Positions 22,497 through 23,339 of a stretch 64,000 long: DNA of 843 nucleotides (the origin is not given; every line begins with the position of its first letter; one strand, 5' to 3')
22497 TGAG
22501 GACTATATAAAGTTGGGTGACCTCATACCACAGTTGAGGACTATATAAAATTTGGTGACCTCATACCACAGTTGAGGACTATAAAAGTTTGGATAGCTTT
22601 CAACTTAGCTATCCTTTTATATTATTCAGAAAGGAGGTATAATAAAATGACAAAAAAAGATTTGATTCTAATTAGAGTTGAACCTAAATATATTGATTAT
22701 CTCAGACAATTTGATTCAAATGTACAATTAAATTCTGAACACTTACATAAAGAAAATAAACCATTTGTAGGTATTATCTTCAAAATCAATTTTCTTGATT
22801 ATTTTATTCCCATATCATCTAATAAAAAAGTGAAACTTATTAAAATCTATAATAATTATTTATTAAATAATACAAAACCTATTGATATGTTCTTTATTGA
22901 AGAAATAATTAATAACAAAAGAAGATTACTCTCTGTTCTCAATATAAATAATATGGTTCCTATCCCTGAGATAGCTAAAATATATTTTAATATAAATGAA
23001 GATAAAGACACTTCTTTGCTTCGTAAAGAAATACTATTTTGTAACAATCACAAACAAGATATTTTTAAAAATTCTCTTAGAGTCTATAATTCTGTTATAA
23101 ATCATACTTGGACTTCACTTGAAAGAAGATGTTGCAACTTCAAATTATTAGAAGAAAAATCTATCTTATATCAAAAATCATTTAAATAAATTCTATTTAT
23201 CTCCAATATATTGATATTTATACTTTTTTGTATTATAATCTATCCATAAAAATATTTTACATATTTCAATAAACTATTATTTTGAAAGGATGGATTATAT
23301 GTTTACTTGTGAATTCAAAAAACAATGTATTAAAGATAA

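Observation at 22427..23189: Type III toxin-antitoxin locus: 3.3 x 38-nt RNA repeats, terminator, ToxN/AbiQ-like toxin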

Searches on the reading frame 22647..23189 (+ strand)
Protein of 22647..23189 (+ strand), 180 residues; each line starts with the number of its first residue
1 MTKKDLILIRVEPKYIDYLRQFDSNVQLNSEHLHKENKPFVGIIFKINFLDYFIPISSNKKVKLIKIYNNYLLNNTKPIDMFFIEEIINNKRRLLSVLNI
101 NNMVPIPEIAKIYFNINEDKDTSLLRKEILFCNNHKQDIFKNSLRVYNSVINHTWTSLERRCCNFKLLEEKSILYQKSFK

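Call 4: search_protein_families(library=pfam, proteins=[window:22647-23189:+], max_evalue=1)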
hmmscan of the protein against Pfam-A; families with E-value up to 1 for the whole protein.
window:22647-23189:+ (180 aa): 1 family
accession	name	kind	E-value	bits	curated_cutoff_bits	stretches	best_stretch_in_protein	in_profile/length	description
PF13958.12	ToxN_toxin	-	7.5e-37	127.4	25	1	8-172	3-156/159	Toxin ToxN, type III toxin-antitoxin system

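Call 5: search_protein_families(library=padloc, proteins=[window:22647-23189:+], max_evalue=1)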
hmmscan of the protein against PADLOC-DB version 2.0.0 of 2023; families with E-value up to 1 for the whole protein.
window:22647-23189:+ (180 aa): 1 family
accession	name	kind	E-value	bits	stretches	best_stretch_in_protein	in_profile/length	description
PDLC02352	AbiQ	-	4.1e-31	106.4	1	9-177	4-159/160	AbiQ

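Call 6: search_solved_structures(query=window:22647-23186:+, max_evalue=1, show_alignments=3)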
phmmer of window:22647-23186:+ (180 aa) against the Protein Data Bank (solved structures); distinct sequences matched with E-value up to 1: 4.
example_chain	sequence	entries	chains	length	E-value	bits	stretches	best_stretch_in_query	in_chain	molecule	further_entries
4ato_A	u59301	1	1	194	2.3e-15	60.1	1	10-176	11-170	TOXN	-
4glk_A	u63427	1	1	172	4e-12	49.6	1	10-178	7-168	AbiQ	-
2xd0_A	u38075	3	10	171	4.5e-09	39.7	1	11-172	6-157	TOXN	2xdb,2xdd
7d8o_A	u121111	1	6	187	6.4e-06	29.4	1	11-172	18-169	Type III toxin-antitoxin system ToxN/AbiQ family toxin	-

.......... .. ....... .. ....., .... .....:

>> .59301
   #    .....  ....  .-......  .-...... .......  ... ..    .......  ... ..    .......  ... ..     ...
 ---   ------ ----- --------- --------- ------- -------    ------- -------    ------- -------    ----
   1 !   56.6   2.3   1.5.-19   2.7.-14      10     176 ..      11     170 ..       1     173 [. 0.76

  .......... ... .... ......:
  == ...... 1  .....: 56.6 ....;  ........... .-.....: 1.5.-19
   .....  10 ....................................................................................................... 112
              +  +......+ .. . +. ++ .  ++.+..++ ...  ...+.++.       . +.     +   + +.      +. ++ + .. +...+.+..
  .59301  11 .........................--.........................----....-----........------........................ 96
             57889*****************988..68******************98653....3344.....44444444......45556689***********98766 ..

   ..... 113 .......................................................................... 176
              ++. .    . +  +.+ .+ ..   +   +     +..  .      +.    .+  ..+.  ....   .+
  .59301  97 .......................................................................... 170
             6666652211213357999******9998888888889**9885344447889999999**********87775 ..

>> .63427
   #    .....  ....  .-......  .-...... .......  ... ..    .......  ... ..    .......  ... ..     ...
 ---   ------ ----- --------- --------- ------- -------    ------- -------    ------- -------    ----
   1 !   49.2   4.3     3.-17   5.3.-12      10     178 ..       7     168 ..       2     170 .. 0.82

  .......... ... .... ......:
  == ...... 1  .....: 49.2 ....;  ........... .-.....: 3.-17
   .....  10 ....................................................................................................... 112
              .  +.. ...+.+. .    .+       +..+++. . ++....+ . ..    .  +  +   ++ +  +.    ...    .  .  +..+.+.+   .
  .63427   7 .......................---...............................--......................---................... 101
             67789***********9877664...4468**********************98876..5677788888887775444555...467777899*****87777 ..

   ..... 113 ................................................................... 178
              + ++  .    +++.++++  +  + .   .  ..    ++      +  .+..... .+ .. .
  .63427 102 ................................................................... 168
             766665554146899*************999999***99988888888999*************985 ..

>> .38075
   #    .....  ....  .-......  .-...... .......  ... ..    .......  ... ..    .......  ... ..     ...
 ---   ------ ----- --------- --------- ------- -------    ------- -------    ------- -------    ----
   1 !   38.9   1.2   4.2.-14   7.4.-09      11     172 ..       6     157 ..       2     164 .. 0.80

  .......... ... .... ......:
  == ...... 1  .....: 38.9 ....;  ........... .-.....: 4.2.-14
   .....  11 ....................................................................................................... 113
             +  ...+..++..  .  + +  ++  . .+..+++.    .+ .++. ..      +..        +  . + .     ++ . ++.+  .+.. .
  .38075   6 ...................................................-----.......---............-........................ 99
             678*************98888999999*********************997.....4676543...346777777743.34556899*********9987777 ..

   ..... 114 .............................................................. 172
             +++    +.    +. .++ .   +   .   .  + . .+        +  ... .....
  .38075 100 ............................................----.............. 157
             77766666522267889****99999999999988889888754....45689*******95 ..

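Call 11: find_homologous_proteins(query=window:22647-23186:+)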
Query window:22647-23186:+ (180 aa): 56 proteins with E <= 0.001 among 148 candidates.
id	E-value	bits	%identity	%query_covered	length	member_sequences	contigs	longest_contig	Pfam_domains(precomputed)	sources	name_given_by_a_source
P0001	1.8e-110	384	100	100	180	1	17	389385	PF13958.13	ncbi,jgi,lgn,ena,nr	ncbi:MAG: type III toxin-antitoxin system ToxN/AbiQ family toxin [Clostridiales bacterium]|nr:type I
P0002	2.6e-69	250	67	95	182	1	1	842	PF13958.13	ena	-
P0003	1.8e-68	248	66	97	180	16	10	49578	PF13958.13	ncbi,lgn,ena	-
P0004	6.8e-68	246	64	97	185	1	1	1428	PF13958.13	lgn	-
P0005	2.7e-63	231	63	95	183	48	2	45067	PF13958.13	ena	-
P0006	4.4e-63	230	63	95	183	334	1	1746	PF13958.13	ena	-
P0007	5.4e-63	230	61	99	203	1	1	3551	PF13958.13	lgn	-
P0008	7.6e-63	229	63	95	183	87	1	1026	PF13958.13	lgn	-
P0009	8.0e-62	226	61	97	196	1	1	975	PF13958.13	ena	-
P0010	9.3e-62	226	61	97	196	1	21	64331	PF13958.13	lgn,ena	-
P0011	1.3e-61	225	61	97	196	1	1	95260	PF13958.13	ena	-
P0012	1.5e-61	225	61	97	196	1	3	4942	PF13958.13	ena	-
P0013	9.4e-46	174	56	85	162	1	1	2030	PF13958.13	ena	-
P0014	2.6e-42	163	63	70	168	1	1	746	PF13958.13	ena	-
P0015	2.4e-39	153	63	72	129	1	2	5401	PF13958.13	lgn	-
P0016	2.7e-38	150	61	67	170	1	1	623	PF13958.13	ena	-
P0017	1.7e-37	147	44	95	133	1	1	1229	PF13958.13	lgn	-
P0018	3.2e-36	143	45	98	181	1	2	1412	PF13958.13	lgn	-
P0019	7.9e-36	141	62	61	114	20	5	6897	PF13958.13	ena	-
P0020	1.4e-31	128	63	53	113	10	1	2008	PF13958.13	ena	-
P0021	2.0e-18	85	35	96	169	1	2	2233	PF13958.13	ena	-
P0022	5.8e-18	83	39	96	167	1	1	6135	PF13958.13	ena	-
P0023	8.6e-18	83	35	97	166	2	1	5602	PF13958.13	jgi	jgi:protein AbiQ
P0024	2.3e-17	81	34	97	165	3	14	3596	PF13958.13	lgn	-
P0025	1.2e-16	79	37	97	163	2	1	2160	PF13958.13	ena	-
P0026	2.8e-16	78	34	97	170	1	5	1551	PF13958.13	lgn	-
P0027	7.3e-16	76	36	97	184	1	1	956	PF13958.13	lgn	-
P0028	8.8e-16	76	35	98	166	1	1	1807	PF13958.13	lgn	-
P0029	9.1e-16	76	41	92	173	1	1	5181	PF13958.13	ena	-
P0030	1.1e-15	76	36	96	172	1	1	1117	PF13958.13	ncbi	-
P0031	1.2e-15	76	38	96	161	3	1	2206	PF13958.13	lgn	-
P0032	3.2e-15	74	35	98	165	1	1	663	PF13958.13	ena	-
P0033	3.4e-15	74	36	96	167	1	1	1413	PF13958.13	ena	-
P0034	2.0e-13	69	34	94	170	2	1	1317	PF13958.13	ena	-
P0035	2.5e-13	68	31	96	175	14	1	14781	PF13958.13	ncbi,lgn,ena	-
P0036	2.7e-13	68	38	91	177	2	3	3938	PF13958.13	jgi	-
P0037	1.3e-12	66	31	95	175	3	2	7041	PF13958.13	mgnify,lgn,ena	mgnify:CR=1 FL=1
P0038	2.0e-12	65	36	92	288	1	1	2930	PF13958.13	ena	-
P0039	5.6e-12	64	36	98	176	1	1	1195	PF13958.13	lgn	-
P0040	5.8e-12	64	32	96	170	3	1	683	PF13958.13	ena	-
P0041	2.1e-11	62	35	93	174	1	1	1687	PF13958.13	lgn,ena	-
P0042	4.0e-11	61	35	93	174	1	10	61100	PF13958.13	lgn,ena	-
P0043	6.4e-11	60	35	93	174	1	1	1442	PF13958.13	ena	-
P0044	6.7e-11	60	35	93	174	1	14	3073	PF13958.13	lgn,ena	-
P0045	1.2e-10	59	34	89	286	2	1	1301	PF00805.29,PF13958.13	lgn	-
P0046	2.2e-10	59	33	94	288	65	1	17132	PF13958.13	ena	-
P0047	2.8e-10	58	34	93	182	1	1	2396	PF13958.13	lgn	-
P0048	3.1e-10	58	35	93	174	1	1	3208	PF13958.13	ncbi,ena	-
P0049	5.2e-10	57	35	93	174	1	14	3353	PF13958.13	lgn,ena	-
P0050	1.5e-9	56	32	93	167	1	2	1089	PF13958.13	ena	-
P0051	1.5e-7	49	28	93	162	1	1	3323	PF13958.13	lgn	-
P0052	5.1e-5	41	38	49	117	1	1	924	PF13958.13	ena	-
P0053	1.2e-4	40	24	96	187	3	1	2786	PF13958.13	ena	-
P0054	1.3e-4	40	24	96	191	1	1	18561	PF13958.13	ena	-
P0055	2.5e-4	39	38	47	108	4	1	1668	PF13958.13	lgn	-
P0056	7.2e-4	37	32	62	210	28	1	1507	PF13958.13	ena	-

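Call 14: find_encoding_contigs(protein=P0001, flank=3000, max_places=6)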
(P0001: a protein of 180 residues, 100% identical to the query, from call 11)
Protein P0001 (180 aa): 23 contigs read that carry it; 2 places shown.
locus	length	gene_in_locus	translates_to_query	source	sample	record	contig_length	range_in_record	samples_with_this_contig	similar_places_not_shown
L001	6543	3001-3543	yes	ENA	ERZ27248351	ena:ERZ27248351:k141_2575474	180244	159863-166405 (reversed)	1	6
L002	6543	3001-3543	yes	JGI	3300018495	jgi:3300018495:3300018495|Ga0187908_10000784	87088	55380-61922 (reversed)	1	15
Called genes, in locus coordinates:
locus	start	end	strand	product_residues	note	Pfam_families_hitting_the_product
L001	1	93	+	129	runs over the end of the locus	-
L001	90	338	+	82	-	-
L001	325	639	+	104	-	-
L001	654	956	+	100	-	-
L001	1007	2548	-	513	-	PF12072:RNase_Y_N, PF13083:KH_KhpA-B (faint), PF00013:KH_1 (weak), PF01966:HD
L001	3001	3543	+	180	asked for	PF13958:ToxN_toxin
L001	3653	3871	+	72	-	-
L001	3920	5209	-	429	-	PF00919:UPF0004, PF04055:Radical_SAM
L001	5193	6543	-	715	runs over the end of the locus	PF22896:OB_RNR_1st (weak), PF08206:OB_RNB, PF17876:CSD2, PF00773:RNB, PF00575:S1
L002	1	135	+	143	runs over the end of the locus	-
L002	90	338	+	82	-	-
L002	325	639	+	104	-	-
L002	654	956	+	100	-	-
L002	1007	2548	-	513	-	PF12072:RNase_Y_N, PF13083:KH_KhpA-B (faint), PF00013:KH_1 (weak), PF01966:HD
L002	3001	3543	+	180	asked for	PF13958:ToxN_toxin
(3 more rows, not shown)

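Call 16: find_related_loci(query=window:22647-23186:+, collection=genome_contigs, flank=3000)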
Query window:22647-23186:+ (180 aa) in genome_contigs; peptide patterns used: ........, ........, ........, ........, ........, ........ (x = any residue, [..] = any of these).
59 stretches matched a pattern, but none encodes a relative of the query by tblastn (E <= 1e-3).

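Call 17: find_encoding_contigs(protein=P0003, flank=4000, max_places=4)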
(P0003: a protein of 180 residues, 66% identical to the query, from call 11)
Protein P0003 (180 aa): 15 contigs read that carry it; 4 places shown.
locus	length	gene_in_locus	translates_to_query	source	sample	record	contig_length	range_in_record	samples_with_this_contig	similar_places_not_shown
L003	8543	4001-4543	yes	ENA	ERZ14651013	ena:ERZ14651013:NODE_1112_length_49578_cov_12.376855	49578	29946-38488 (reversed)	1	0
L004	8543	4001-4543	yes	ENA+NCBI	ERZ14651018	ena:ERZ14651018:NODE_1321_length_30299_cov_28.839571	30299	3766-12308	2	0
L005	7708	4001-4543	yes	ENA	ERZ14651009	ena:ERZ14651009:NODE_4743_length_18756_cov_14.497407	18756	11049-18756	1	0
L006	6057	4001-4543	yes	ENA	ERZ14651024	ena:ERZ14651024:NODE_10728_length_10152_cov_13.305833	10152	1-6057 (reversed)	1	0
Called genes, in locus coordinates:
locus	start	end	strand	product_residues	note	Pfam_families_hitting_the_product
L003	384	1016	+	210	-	PF13483:Lactamase_B_3, PF12706:Lactamase_B_2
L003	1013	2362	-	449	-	PF01554:MatE, PF01943:Polysacc_synt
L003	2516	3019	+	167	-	PF00293:NUDIX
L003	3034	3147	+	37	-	-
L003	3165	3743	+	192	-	-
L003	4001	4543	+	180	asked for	PF13958:ToxN_toxin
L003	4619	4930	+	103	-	PF02441:Flavoprotein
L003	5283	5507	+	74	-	PF06541:ABC_trans_CmpB (weak)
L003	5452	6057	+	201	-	PF06541:ABC_trans_CmpB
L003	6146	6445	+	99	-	PF18810:PBECR2 (weak), PF18812:PBECR3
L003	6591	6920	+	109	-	PF00300:His_Phos_1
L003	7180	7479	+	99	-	PF01476:LysM (faint)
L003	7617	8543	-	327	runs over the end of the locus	PF02899:Phage_int_SAM_1 (faint), PF13495:Phage_int_SAM_4 (faint), PF00589:Phage_integrase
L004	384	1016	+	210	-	PF13483:Lactamase_B_3, PF12706:Lactamase_B_2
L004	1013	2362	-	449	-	PF01554:MatE, PF01943:Polysacc_synt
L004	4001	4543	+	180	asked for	PF13958:ToxN_toxin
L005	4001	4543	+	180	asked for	PF13958:ToxN_toxin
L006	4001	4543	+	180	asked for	PF13958:ToxN_toxin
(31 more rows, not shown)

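Call 18: find_encoding_contigs(protein=P0005, flank=4000, max_places=3)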
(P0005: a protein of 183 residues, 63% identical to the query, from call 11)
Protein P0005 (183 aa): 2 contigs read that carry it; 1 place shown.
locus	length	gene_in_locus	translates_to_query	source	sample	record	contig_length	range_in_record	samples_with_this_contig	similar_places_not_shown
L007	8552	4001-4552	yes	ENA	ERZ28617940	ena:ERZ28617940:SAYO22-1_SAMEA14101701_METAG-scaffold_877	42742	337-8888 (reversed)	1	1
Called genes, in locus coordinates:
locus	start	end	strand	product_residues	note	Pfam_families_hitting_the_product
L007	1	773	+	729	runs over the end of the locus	PF02534:T4SS-DNA_transf, PF10412:TrwB_AAD_bind, PF12696:TraG-D_C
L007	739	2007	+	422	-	PF18555:MobL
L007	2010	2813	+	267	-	-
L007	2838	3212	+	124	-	PF22600:MTPAP-like_central (weak), PF01909:NTP_transf_2, PF18765:Polbeta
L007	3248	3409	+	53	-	-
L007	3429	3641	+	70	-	-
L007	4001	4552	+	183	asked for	PF13958:ToxN_toxin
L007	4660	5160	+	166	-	-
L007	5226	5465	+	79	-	-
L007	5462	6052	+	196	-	PF01844:HNH (faint), PF14279:HNH_5 (faint)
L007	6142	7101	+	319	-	PF09378:HAS-barrel (faint)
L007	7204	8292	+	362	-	PF00589:Phage_integrase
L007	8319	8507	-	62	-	-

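Call 19: find_encoding_contigs(protein=P0010, flank=4000, max_places=3)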
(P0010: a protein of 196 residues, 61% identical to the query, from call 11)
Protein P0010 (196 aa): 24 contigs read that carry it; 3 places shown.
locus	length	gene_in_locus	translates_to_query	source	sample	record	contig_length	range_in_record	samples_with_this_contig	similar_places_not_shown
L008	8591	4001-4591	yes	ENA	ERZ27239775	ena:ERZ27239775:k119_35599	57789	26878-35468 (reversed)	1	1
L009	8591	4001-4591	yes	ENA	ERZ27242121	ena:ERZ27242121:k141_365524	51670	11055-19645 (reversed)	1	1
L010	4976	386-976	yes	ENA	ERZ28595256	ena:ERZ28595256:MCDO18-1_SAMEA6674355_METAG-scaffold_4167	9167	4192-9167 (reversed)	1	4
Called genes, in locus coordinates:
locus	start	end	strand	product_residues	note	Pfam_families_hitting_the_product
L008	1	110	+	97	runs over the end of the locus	-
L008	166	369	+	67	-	-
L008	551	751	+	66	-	-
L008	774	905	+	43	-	-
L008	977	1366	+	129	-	PF12957:DUF3846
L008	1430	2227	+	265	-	-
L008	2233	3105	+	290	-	PF00142:Fer4_NifH (weak), PF01656:CbiA, PF02374:ArsA_ATPase (weak), PF10609:ParA (faint), PF13614:AAA_31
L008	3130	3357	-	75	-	-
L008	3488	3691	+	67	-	PF12844:HTH_19 (weak), PF13560:HTH_31 (weak), PF01381:HTH_3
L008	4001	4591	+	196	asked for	PF13958:ToxN_toxin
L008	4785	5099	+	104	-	-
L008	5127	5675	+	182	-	-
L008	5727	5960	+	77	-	-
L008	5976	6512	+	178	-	-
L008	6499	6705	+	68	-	-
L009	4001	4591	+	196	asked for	PF13958:ToxN_toxin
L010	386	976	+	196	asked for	PF13958:ToxN_toxin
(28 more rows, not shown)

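Call 22: find_encoding_contigs(protein=P0007, flank=1500, max_places=2)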
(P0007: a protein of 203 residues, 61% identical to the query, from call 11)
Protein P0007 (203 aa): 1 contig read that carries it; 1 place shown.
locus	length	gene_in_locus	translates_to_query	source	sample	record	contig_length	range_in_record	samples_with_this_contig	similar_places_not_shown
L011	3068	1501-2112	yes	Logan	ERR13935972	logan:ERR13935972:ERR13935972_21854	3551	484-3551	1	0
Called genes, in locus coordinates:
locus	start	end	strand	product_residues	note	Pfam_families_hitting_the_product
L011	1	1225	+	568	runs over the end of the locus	?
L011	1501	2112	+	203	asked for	PF13958:ToxN_toxin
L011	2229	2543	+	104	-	-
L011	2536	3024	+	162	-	-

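Call 23: find_encoding_contigs(protein=P0018, flank=1500, max_places=2)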
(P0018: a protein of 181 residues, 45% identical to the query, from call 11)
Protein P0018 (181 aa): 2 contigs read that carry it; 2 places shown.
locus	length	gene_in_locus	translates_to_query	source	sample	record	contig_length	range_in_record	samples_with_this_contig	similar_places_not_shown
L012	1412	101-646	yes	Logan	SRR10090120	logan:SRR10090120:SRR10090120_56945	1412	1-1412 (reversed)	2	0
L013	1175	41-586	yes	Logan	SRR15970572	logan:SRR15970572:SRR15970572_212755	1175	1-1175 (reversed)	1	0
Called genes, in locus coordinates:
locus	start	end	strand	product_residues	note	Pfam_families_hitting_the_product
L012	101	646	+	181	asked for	PF13958:ToxN_toxin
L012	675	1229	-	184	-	PF00578:AhpC-TSA, PF08534:Redoxin (weak), PF10417:1-cysPrx_C (weak)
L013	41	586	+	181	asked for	PF13958:ToxN_toxin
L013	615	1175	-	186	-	?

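Call 24: find_encoding_contigs(protein=P0022, flank=1500, max_places=2)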
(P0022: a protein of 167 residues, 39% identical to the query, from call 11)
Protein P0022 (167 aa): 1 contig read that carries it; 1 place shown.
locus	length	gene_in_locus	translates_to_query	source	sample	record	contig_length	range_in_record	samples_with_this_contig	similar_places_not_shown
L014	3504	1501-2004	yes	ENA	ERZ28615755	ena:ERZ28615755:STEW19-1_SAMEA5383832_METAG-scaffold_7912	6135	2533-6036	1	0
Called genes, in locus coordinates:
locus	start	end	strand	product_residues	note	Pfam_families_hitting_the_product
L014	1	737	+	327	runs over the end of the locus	PF07451:SpoVAD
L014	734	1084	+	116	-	PF03862:SpoVAC_SpoVAEB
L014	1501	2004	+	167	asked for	PF13958:ToxN_toxin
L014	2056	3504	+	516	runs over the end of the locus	?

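Call 25: find_encoding_contigs(protein=P0035, flank=1500, max_places=2)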
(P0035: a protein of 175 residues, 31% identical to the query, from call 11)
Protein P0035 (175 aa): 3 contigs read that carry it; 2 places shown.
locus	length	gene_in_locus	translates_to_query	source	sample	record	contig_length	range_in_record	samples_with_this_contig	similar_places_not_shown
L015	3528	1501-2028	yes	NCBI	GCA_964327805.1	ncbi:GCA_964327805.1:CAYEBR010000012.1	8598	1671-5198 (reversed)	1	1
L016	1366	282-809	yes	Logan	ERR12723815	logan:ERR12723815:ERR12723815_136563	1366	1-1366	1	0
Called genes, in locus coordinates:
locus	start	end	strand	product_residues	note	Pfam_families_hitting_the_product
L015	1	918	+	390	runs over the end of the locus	PF22025:ThiI_fer, PF02926:THUMP, PF02568:ThiI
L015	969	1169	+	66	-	-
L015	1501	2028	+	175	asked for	PF13958:ToxN_toxin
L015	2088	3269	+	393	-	PF00871:Acetate_kinase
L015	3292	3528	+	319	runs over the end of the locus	PF01368:DHH, PF02272:DHHA1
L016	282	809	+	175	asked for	PF13958:ToxN_toxin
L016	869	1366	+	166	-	?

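Call 28: search_dna_similar(query=window:22647-23186:+, collection=plasmids, mode=protein, max_rows=25)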
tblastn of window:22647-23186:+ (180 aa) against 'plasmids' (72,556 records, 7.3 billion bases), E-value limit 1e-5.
Records with a match: 114; places in all: 114; records where one place covers at least 80% of the query: 114.
Best place of each record, by identity: <60% 114.
By first word of the organism name: Bacillus 41; Staphylococcus 37; Enterococcus 7; Escherichia 6; Lactococcus 5; Clostridium 4; Haemophilus 3; Listeria 3; Fusobacterium 2; Sutcliffiella 1; and 5 more.
By predicted mobility (MOB-suite, as given by PLSDB): conjugative 46; non-mobilizable 36; mobilizable 32.
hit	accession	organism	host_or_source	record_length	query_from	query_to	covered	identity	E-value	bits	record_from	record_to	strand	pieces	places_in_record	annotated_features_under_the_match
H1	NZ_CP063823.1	Clostridium botulinum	Ham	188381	11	179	94%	35.1%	5e-18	87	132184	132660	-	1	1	type III toxin-antitoxin system ToxN/AbiQ family toxin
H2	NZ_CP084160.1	Fusobacterium polymorphum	Homo sapiens,Oral cavity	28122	4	177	97%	33.3%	2e-14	77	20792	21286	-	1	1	type III toxin-antitoxin system ToxN/AbiQ family toxin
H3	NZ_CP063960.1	Clostridium botulinum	Bovine,feces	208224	11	176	92%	33.9%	2e-18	89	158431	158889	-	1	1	type III toxin-antitoxin system ToxN/AbiQ family toxin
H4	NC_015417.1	Clostridium botulinum BKT015925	-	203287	11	176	92%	33.3%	5e-18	87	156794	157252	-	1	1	type III toxin-antitoxin system ToxN/AbiQ family toxin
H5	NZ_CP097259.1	Bacillus thuringiensis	pure culture,surface soil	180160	11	177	93%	31.6%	4e-14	76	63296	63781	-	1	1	type III toxin-antitoxin system ToxN/AbiQ family toxin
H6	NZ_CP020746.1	Bacillus mycoides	whole organism,soil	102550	11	177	93%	31.1%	2e-13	74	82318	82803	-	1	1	type III toxin-antitoxin system ToxN/AbiQ family toxin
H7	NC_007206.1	Haemophilus influenzae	-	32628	1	171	95%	30.2%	1e-8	60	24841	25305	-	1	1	type III toxin-antitoxin system ToxN/AbiQ family toxin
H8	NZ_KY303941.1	Enterococcus faecalis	fecal material of a Blue whale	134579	5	177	96%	29.6%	2e-6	54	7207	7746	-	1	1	type III toxin-antitoxin system ToxN/AbiQ family toxin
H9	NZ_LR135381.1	Enterococcus faecium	-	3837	5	176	96%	29.7%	1e-9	64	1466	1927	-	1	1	type III toxin-antitoxin system ToxN/AbiQ family toxin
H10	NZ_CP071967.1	Enterococcus faecium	Homo sapiens,blood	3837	5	176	96%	29.7%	1e-9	64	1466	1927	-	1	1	type III toxin-antitoxin system ToxN/AbiQ family toxin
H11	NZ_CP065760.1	Enterococcus faecium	Homo sapiens,Rectal swab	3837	5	176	96%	29.7%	1e-9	64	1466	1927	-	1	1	type III toxin-antitoxin system ToxN/AbiQ family toxin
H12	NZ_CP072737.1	Enterococcus faecium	Homo sapiens,blood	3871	5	176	96%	29.7%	1e-9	64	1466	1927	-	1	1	type III toxin-antitoxin system ToxN/AbiQ family toxin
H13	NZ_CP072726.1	Enterococcus faecium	Homo sapiens,blood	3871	5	176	96%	29.7%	1e-9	64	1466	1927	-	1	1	type III toxin-antitoxin system ToxN/AbiQ family toxin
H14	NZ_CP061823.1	Enterococcus faecium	Homo sapiens,blood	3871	5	176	96%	29.7%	1e-9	64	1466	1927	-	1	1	type III toxin-antitoxin system ToxN/AbiQ family toxin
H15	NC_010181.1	Bacillus mycoides KBAB4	-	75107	11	177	93%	30.5%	3e-13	74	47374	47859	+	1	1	type III toxin-antitoxin system ToxN/AbiQ family toxin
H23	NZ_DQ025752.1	Bacillus thuringiensis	-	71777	14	177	91%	29.9%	4e-12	71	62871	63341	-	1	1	type III toxin-antitoxin system ToxN/AbiQ family toxin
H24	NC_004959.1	Lactococcus lactis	-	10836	11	177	93%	29.2%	4e-8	59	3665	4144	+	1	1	type III toxin-antitoxin system ToxN/AbiQ family toxin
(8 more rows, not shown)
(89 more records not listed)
